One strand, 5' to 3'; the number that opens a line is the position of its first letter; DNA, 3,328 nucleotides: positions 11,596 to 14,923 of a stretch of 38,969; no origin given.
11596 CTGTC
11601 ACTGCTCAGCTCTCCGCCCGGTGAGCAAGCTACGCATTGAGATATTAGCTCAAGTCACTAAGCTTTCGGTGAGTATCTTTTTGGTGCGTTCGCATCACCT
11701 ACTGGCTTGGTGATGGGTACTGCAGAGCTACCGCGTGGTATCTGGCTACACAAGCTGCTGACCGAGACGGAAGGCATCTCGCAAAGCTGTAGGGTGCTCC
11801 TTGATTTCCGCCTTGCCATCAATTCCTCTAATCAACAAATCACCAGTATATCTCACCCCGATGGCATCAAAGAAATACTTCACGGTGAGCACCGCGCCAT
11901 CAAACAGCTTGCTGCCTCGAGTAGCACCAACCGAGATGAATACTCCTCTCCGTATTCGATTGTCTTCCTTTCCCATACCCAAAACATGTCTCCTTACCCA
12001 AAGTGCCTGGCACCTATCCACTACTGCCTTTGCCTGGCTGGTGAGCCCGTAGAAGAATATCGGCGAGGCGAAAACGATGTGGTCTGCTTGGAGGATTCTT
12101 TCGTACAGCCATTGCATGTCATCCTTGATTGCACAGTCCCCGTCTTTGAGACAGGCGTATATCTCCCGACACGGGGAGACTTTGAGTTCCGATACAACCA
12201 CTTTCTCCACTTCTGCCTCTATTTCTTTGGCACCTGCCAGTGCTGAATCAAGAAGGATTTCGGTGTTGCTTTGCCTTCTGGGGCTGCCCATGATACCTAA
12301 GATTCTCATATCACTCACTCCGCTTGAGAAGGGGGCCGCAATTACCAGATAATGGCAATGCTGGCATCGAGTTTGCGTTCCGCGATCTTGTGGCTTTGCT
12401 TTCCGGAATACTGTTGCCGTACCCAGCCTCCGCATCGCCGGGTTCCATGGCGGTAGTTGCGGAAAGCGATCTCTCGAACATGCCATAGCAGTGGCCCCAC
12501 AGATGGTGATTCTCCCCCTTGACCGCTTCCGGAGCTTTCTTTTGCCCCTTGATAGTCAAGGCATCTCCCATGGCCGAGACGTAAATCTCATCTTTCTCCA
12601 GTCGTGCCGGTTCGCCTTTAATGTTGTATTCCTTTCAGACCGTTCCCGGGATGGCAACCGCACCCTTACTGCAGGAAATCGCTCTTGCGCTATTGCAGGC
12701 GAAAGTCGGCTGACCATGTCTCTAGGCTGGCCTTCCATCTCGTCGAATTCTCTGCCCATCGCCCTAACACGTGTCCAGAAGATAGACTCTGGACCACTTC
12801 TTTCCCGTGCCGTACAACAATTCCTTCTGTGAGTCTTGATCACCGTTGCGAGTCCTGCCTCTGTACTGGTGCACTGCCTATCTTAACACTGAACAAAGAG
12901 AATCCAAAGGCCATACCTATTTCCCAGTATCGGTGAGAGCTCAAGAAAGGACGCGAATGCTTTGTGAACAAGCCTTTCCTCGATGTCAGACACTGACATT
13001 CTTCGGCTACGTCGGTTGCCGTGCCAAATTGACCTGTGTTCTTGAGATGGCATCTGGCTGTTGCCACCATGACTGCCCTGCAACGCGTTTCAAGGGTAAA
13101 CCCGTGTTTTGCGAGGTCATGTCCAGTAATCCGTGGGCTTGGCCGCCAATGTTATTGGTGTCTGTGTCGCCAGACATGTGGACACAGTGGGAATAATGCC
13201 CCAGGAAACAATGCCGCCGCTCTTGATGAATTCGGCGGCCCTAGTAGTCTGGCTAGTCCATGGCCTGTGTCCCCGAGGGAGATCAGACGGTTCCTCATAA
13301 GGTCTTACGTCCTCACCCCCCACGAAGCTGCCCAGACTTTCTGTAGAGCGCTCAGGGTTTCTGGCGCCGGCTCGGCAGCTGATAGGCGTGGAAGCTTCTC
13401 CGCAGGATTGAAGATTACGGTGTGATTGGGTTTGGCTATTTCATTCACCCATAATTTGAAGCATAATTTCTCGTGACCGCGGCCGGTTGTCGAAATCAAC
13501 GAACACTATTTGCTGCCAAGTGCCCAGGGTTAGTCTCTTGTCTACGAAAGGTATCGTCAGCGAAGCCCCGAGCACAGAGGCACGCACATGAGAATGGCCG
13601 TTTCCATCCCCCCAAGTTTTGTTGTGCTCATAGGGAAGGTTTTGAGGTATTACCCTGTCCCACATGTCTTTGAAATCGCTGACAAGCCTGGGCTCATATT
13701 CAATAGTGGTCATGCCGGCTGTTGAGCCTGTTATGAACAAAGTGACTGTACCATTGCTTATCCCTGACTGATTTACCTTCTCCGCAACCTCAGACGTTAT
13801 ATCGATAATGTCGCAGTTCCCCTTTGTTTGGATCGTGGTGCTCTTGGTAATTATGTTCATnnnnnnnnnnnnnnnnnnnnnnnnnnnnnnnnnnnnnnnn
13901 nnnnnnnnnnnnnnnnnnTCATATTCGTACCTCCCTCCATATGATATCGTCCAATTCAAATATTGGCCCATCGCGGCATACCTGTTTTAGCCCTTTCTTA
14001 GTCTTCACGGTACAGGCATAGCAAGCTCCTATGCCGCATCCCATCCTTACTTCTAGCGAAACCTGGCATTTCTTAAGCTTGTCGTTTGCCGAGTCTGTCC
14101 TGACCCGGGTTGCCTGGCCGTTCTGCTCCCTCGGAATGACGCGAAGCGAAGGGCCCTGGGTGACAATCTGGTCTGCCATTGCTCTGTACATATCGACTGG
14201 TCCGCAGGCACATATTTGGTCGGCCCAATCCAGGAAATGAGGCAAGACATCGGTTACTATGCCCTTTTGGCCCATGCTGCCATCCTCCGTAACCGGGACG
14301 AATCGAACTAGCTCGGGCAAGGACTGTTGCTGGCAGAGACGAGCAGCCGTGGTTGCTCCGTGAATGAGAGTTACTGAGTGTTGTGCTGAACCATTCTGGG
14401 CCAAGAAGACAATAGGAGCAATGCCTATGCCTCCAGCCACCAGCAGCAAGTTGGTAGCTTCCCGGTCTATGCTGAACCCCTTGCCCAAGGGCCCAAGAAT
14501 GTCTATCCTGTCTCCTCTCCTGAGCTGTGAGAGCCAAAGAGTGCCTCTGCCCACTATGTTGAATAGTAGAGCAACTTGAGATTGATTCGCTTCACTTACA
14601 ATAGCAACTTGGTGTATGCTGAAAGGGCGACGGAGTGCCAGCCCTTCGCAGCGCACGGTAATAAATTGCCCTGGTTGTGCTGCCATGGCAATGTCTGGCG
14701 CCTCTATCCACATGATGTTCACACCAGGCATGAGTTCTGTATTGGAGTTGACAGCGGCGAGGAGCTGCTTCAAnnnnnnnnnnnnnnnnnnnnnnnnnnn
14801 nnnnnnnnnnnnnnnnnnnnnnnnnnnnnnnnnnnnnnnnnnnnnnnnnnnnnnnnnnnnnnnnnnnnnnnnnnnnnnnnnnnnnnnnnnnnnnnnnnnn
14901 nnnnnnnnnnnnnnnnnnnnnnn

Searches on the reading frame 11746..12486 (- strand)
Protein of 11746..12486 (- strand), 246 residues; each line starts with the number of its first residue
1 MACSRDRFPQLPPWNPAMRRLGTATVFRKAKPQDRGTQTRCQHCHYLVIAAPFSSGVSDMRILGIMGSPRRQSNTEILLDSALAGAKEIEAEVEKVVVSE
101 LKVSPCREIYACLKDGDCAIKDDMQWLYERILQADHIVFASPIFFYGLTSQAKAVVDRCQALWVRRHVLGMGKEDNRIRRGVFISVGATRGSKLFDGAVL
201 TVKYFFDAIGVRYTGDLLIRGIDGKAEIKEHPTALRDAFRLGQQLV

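Call 83: search_protein_families(library=pfam, proteins=[window:11746-12486:-], max_evalue=0.00001)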
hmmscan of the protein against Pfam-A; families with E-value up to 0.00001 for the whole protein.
window:11746-12486:- (246 aa): 2 families
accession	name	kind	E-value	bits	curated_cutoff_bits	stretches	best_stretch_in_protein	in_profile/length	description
PF03358.20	FMN_red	-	2.1e-22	79.8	24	1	60-189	1-117/152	NADPH-dependent FMN reductase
PF02525.22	Flavodoxin_2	-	1.2e-12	48.4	27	1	60-234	1-189/198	Flavodoxin-like fold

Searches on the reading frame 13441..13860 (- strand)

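Call 83: search_protein_families(library=pfam, proteins=[window:13441-13860:-], max_evalue=0.00001)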
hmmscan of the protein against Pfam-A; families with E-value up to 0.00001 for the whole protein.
window:13441-13860:- (139 aa): 1 family
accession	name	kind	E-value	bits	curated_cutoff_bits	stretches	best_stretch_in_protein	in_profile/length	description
PF01894.22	UPF0047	-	1.3e-35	122.5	27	1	20-136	1-117/117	Uncharacterised protein family UPF0047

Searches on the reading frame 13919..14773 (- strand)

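Call 83: search_protein_families(library=pfam, proteins=[window:13919-14773:-], max_evalue=0.00001)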
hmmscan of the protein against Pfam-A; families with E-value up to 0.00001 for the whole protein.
window:13919-14773:- (284 aa): 2 families
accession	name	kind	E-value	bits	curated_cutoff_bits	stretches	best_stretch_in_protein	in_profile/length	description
PF10418.14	DHODB_Fe-S_bind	-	2.5e-14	53.2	23.9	1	241-277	1-40/41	Iron-sulfur cluster binding domain of dihydroorotate dehydrogenase B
PF00175.26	NAD_binding_1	-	2.5e-06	28.5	22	1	111-200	1-108/109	Oxidoreductase NAD-binding domain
